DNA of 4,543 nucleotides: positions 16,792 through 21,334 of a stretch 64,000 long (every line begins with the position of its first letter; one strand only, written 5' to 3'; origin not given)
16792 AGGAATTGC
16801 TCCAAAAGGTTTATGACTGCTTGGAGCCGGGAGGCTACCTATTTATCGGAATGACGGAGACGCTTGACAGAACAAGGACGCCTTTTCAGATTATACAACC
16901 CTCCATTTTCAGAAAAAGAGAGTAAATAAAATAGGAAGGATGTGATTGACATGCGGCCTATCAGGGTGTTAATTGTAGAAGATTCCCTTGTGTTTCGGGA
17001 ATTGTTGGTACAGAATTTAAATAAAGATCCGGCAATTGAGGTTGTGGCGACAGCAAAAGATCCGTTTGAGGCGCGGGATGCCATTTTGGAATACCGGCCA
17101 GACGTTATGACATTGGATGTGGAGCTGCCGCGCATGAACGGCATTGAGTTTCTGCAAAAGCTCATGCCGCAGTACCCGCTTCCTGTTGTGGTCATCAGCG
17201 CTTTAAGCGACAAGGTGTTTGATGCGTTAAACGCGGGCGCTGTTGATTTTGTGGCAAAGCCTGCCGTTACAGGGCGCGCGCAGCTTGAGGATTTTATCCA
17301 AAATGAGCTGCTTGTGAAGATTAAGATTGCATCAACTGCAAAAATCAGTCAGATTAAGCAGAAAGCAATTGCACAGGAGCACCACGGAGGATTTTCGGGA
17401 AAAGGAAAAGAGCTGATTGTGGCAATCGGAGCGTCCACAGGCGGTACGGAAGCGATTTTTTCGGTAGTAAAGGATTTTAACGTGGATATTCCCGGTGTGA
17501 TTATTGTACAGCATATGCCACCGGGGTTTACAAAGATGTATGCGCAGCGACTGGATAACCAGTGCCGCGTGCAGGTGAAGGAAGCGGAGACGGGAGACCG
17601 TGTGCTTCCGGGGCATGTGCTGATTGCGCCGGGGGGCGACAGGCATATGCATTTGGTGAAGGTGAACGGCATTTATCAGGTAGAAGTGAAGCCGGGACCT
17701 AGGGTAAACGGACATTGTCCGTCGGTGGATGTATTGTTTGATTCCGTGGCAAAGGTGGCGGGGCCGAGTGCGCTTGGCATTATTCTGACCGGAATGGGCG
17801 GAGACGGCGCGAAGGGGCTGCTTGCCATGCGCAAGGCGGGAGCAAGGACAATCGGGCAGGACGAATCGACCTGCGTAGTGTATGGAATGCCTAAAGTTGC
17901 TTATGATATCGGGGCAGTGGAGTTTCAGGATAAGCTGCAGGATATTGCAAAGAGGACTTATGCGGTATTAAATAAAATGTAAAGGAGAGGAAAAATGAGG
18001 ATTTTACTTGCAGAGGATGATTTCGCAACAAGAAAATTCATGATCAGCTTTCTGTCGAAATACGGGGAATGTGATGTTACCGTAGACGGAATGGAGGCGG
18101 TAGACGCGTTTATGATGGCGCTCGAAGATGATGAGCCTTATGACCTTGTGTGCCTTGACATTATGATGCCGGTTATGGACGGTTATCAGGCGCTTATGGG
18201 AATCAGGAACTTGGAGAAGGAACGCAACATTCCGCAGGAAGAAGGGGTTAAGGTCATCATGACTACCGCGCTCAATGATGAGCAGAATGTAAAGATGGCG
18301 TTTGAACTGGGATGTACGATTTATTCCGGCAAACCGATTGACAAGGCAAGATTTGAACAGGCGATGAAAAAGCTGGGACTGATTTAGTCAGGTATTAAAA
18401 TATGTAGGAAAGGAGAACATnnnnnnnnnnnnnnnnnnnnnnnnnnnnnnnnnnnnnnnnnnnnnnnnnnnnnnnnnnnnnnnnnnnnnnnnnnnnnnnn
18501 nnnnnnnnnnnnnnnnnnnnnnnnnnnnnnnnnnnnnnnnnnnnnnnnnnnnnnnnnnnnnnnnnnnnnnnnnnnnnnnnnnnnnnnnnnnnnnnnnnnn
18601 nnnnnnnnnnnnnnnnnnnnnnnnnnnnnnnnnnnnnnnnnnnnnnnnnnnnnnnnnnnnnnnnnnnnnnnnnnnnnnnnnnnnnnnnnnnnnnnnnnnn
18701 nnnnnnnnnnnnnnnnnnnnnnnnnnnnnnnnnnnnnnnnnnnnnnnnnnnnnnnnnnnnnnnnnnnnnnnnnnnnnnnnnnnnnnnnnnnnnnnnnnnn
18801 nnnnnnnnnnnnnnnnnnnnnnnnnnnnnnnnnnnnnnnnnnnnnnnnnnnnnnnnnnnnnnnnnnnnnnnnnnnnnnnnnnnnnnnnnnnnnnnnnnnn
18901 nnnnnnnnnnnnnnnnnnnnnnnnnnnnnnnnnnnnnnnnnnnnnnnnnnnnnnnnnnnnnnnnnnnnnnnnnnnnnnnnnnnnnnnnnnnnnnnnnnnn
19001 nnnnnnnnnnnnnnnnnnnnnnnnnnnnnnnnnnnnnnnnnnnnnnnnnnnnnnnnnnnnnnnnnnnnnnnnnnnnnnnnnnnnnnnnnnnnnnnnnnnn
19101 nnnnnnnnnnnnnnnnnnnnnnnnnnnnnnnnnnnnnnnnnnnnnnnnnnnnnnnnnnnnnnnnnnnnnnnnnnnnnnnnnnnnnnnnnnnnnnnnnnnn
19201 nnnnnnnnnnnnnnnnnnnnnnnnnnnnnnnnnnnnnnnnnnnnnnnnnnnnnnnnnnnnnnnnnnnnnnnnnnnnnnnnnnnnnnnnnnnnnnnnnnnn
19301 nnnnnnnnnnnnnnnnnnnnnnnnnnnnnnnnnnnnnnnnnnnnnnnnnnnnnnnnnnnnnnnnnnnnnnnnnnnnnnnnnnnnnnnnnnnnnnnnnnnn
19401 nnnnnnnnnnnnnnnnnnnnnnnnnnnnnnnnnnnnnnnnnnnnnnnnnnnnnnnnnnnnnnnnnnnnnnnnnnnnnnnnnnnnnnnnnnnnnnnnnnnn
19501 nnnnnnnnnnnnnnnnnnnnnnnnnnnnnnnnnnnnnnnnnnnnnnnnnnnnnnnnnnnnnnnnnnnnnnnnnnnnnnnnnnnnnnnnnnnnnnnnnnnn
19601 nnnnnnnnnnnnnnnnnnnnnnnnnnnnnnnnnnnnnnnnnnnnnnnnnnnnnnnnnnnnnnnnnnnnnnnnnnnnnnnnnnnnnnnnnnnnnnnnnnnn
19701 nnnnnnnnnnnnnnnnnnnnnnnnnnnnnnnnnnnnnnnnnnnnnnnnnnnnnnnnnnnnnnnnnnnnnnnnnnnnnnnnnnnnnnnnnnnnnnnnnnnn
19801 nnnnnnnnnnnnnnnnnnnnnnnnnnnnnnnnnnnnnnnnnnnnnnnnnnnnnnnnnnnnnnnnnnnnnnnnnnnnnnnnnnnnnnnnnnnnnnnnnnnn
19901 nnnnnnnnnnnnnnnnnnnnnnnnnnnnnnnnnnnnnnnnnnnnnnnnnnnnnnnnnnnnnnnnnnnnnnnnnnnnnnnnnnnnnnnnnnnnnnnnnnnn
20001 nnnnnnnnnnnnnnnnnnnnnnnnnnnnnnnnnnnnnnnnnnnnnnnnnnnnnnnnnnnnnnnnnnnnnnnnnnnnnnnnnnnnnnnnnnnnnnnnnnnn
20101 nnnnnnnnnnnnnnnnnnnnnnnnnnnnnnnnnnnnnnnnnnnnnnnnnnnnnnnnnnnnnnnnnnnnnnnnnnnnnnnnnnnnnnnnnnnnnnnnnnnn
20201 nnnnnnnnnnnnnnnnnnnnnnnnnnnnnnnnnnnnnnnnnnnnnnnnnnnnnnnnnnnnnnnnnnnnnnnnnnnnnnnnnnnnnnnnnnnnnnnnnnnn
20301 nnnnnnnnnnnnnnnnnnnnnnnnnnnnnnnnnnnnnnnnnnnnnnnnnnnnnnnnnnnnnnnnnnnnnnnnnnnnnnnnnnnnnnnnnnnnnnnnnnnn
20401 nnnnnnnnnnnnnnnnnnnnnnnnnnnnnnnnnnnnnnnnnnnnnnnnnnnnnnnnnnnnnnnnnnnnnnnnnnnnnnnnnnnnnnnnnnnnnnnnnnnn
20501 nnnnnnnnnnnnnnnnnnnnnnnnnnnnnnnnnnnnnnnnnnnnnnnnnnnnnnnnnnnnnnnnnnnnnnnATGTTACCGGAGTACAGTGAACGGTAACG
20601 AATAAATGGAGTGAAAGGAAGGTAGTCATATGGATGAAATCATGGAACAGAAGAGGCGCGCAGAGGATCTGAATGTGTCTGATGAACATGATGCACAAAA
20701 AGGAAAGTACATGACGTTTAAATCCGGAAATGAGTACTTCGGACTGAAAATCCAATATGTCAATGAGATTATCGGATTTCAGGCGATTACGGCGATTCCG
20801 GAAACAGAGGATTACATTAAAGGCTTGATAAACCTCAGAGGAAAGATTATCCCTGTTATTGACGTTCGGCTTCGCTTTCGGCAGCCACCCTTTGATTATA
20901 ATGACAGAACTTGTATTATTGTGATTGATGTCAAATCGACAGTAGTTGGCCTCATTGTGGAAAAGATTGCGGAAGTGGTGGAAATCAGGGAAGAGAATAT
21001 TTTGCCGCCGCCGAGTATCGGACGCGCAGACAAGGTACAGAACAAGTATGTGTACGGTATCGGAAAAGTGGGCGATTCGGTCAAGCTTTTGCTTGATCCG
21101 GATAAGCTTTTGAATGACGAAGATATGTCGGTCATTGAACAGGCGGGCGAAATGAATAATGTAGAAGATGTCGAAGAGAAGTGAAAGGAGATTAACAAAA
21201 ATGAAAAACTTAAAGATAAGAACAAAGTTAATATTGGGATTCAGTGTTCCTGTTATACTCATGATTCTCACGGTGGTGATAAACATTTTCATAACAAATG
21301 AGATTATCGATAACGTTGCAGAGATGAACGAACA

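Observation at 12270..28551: Che-type chemosensory pathway plus c-di-GMP (HD-GYP) and phosphorelay genes embedded in the middle of a glycan-assembly locus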

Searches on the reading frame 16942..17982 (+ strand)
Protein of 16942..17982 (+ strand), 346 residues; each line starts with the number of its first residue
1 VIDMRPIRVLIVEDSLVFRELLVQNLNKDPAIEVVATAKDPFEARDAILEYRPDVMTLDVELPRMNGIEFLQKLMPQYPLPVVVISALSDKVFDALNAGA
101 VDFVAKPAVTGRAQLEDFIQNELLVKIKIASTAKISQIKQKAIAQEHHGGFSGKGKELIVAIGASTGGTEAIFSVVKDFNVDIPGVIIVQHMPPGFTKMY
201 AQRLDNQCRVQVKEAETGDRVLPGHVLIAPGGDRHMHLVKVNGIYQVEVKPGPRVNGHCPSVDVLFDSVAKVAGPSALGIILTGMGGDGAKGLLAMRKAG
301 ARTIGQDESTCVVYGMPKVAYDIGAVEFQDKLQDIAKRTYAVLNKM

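Call 4: search_protein_families(library=pfam, proteins=[window:16942-17982:+])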
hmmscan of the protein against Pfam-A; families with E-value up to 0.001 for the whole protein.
window:16942-17982:+ (346 aa): 2 families
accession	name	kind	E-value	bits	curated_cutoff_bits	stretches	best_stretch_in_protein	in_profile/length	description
PF01339.22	CheB_methylest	-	3e-62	209.8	24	1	160-338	1-173/174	CheB methylesterase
PF00072.30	Response_reg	-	6.6e-21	75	30.2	1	9-108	1-101/111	Response regulator receiver domain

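Call 52: search_protein_families(library=ncbifam, proteins=[window:16942-17982:+], max_evalue=0.001)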
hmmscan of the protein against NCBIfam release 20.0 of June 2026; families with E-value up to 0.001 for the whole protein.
window:16942-17982:+ (346 aa): 75 families (the best 25 are shown)
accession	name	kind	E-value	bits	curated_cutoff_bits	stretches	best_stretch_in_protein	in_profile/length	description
NF001965.0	PRK00742.1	subfamily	3.1e-114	381.9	293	1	5-343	2-353/357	chemotaxis-specific protein-glutamate methyltransferase CheB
NF009206.0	PRK12555.1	subfamily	9.7e-105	350.2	342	1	7-344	1-337/340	chemotaxis-specific protein-glutamate methyltransferase CheB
NF008677.0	PRK11697.1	equivalog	1.6e-16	60.4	246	1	7-112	2-107/238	two-component system response regulator BtsR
NF007969.0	PRK10693.1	equivalog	5.1e-15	55.3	329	1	8-123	9-124/337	two-component system response regulator RssB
NF041733.1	resp_reg_CseB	equivalog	1e-14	54.5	350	1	8-110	2-104/228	two-component system response regulator CseB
NF047654.1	DiguCycDgcRLepto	equivalog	7.5e-13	48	500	1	8-108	4-107/295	diguanylate cyclase DgcR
NF040534.1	resp_reg_YycF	equivalog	3.7e-12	46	340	1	8-110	2-104/231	response regulator YycF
TIGR02875.1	spore_0_A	equivalog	3.8e-12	46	200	1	6-109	2-110/262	sporulation transcription factor Spo0A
TIGR02154.1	PhoB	equivalog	4.9e-12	45.6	296.2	1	8-108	4-107/226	phosphate regulon transcriptional regulator PhoB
NF011896.0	PRK15369.1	equivalog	5.5e-12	45.7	242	1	6-109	3-109/211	two component system response regulator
NF007935.0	PRK10651.1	equivalog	1.3e-11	44.1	250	1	5-106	5-109/216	two-component system response regulator NarL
NF045944.1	ResRegRpaBCyano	equivalog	2.9e-11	43.2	330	1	10-128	1-116/229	response regulator transcription factor RpaB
NF040689.1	MtrAB_MtrA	equivalog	3.6e-11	42.8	300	1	9-108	1-100/219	MtrAB system response regulator MtrA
NF041367.1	CheY_Halo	equivalog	1.2e-10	41.8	200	1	9-108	1-101/114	chemotaxis protein CheY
NF045717.1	DVU0259_DivK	exception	4.8e-10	39.6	160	1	8-107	4-102/117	DVU0259 family response regulator domain-containing protein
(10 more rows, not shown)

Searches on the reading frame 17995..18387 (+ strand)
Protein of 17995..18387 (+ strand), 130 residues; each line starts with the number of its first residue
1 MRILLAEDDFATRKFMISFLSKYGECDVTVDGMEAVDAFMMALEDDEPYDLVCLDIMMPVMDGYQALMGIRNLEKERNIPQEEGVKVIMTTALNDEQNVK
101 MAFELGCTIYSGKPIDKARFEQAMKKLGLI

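Call 4: search_protein_families(library=pfam, proteins=[window:17995-18387:+])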
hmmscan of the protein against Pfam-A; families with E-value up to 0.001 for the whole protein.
window:17995-18387:+ (130 aa): 1 family
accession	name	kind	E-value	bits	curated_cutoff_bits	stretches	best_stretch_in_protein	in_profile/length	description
PF00072.30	Response_reg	-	1.8e-15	57.5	30.2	1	3-124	1-110/111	Response regulator receiver domain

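Call 18: search_protein_families(library=pfam, max_evalue=5, proteins=[window:17995-18387:+])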
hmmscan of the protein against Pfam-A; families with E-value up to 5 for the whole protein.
window:17995-18387:+ (130 aa): 2 families
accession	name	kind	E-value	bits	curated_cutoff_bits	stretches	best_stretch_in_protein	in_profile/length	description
PF00072.30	Response_reg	-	1.8e-15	57.5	30.2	1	3-124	1-110/111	Response regulator receiver domain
PF18470.6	Cas9_a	-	0.27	11.3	26.9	1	7-51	127-171/221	Cas9 alpha-helical lobe domain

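Call 31: search_solved_structures(query=window:17995-18387:+, max_evalue=1e-8, show_alignments=2)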
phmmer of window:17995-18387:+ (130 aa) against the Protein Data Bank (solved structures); distinct sequences matched with E-value up to 1e-8: 7.
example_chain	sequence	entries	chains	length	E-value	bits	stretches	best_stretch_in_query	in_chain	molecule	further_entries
8phx_A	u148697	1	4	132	4e-12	49.6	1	1-124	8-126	Histidine protein kinase SLN1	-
8pdc_A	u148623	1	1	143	4e-11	46.4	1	1-128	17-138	histidine kinase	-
4ja2_A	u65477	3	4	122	8e-10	42.2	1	2-126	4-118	Response regulator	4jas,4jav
8phn_A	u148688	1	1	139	1e-09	41.8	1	2-126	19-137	histidine kinase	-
3dge_C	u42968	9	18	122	2.4e-09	40.6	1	2-126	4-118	Response regulator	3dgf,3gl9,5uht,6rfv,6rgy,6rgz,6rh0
6azr_B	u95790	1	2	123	2.5e-09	40.6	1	2-126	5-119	Chemotaxis regulator-transmits chemoreceptor signals to flagelllar motor components CheY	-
7qz2_A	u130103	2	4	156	5.2e-09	39.5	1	4-126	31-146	Histidine kinase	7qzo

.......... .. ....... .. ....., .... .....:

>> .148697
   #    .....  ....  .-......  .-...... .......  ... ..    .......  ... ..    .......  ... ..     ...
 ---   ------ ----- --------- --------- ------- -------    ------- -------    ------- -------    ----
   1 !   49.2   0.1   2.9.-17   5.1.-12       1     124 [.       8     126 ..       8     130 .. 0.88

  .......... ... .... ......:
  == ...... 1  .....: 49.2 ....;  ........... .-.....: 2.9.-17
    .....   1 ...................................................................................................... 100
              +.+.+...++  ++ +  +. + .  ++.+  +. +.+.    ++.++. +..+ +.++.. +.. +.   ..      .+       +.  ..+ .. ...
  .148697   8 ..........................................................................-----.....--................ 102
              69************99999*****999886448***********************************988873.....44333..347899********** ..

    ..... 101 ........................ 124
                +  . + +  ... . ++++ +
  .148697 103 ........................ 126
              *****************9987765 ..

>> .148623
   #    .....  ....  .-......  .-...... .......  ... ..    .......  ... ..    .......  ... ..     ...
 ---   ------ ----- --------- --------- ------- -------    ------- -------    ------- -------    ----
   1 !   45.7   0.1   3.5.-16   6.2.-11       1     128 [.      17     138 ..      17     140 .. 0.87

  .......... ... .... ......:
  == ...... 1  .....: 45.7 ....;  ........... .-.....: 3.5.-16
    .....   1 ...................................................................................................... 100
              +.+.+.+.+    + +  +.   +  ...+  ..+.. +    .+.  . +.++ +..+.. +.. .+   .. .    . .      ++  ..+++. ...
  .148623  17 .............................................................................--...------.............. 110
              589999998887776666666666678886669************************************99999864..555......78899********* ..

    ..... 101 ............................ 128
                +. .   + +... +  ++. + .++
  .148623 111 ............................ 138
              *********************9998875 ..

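Call 52: search_protein_families(library=ncbifam, proteins=[window:17995-18387:+], max_evalue=0.001)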
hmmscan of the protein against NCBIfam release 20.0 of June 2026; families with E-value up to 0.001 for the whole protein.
window:17995-18387:+ (130 aa): 64 families (the best 25 are shown)
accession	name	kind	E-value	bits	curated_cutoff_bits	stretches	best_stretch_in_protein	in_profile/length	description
TIGR02875.1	spore_0_A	equivalog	3.7e-12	46.1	200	1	2-127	4-121/262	sporulation transcription factor Spo0A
NF045944.1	ResRegRpaBCyano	equivalog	1.3e-11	44.3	330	1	4-123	1-107/229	response regulator transcription factor RpaB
NF041733.1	resp_reg_CseB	equivalog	6.8e-11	42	350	1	2-120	2-107/228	two-component system response regulator CseB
NF041367.1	CheY_Halo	equivalog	1e-10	42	200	1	13-125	11-111/114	chemotaxis protein CheY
NF051850.1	RespRegRprY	equivalog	1.1e-10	41.4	370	1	1-117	5-109/234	response regulator transcription factor RprY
TIGR01387.1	cztR_silR_copR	subfamily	1.4e-10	41.2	279.2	1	3-118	1-104/218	heavy metal response regulator transcription factor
NF007135.0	PRK09581.1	equivalog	2.5e-10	39.8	474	1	3-122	5-114/457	PleD family two-component system response regulator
NF000402.1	vanR-B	exception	6.1e-10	38.9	480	1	1-116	3-105/219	vancomycin resistance response regulator transcription factor VanR-B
NF041866.1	EpsW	equivalog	1e-09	38.1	200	1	3-126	8-123/131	exopolysaccharide biosynthesis response regulator EpsW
NF008567.0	PRK11517.1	equivalog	2.5e-09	36.9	353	1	1-75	1-71/223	response regulator transcription factor HprR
NF008677.0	PRK11697.1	equivalog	2.5e-09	36.8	246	1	1-127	2-115/238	two-component system response regulator BtsR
NF007005.1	PRK09468.1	equivalog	3e-09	36.7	331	1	2-117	5-108/237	osmolarity response regulator transcription factor OmpR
NF008469.0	PRK11361.1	equivalog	4.3e-09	35.6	714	1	2-119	6-111/461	acetoacetate metabolism transcriptional regulator AtoC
NF008318.0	PRK11107.1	equivalog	4.5e-09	35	890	1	1-125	668-782/920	two-component sensor histidine kinase BarA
NF040689.1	MtrAB_MtrA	equivalog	4.8e-09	35.9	300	1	3-118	1-103/219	MtrAB system response regulator MtrA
NF007901.0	PRK10610.1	equivalog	1.7e-07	31.4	189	1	5-127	9-123/129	chemotaxis response regulator CheY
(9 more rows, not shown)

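Call 55: find_homologous_proteins(query=window:17995-18387:+, max_evalue=1e-10)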
Query window:17995-18387:+ (130 aa): 4012 proteins with E <= 1e-10 among 4022 candidates; the best 120 are listed.
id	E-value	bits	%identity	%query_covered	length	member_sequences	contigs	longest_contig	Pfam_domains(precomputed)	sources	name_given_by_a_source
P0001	2.2e-79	281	100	100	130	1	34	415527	PF00072.31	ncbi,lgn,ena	-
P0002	6.2e-79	280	99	100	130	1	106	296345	PF00072.31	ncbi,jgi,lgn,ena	jgi:Response regulators consisting of a CheY-like receiver domain and a winged-helix DNA-binding dom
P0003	2.2e-78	278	98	100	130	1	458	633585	PF00072.31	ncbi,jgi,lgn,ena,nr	ncbi:MAG: response regulator [Lachnospiraceae bacterium]|jgi:two-component system chemotaxis respons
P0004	2.7e-78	278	98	100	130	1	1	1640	PF00072.31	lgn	-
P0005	5.4e-78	277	98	100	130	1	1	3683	PF00072.31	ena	-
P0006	5.8e-78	277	98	100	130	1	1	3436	PF00072.31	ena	-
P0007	6.1e-78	277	98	100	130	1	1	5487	PF00072.31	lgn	-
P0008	6.5e-78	277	98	100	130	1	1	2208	PF00072.31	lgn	-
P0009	7.3e-78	276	98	100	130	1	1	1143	PF00072.31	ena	-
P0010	8.1e-78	276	98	100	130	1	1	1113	PF00072.31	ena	-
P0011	9.0e-78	276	98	100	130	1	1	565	PF00072.31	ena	-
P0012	1.3e-77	276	98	100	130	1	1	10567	PF00072.31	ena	-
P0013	1.6e-77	275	98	100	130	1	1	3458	PF00072.31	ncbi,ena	-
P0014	1.7e-77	275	98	100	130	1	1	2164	PF00072.31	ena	-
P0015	2.5e-77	275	98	100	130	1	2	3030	PF00072.31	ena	-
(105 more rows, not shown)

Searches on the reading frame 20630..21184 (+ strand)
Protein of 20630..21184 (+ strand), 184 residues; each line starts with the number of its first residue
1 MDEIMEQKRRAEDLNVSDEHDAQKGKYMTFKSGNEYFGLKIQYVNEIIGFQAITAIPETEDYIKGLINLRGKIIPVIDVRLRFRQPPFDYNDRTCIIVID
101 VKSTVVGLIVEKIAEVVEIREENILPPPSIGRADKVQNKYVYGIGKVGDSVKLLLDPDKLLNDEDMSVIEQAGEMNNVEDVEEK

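Call 4: search_protein_families(library=pfam, proteins=[window:20630-21184:+])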
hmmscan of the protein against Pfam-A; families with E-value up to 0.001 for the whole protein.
window:20630-21184:+ (184 aa): 1 family
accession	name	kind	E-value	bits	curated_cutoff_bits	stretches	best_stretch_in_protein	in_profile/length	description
PF01584.24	CheW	-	6e-36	123.6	23.5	1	26-164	1-137/138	CheW-like domain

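Call 52: search_protein_families(library=ncbifam, proteins=[window:20630-21184:+], max_evalue=0.001)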
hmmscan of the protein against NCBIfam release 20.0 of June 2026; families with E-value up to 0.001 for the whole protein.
window:20630-21184:+ (184 aa): 1 family
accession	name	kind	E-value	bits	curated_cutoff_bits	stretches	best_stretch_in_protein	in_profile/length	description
NF007903.0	PRK10612.1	equivalog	2.8e-35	121.5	260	1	25-173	17-163/167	chemotaxis protein CheW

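Call 90: search_solved_structures(query=window:20630-21184:+, max_evalue=0.00001)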
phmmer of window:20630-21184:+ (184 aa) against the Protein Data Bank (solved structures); distinct sequences matched with E-value up to 0.00001: 6.
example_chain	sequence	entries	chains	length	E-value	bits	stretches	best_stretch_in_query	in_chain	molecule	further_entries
2ho9_A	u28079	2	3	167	1.8e-32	115.6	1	25-173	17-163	Chemotaxis protein cheW | CheW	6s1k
8c5v_E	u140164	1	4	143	1.2e-30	109.8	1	26-166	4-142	Chemotaxis protein CheW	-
2qdl_A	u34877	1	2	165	1e-22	83.9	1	20-155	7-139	Chemotaxis signal transduction protein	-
1k0s_A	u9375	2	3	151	1.6e-10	44.2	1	27-163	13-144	CHEMOTAXIS PROTEIN CHEW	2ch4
4jpb_W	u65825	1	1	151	1.9e-10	43.9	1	26-162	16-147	Chemotaxis protein CheW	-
3ja6_A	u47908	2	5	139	3.3e-10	43.2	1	28-162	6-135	Chemotaxis protein CheW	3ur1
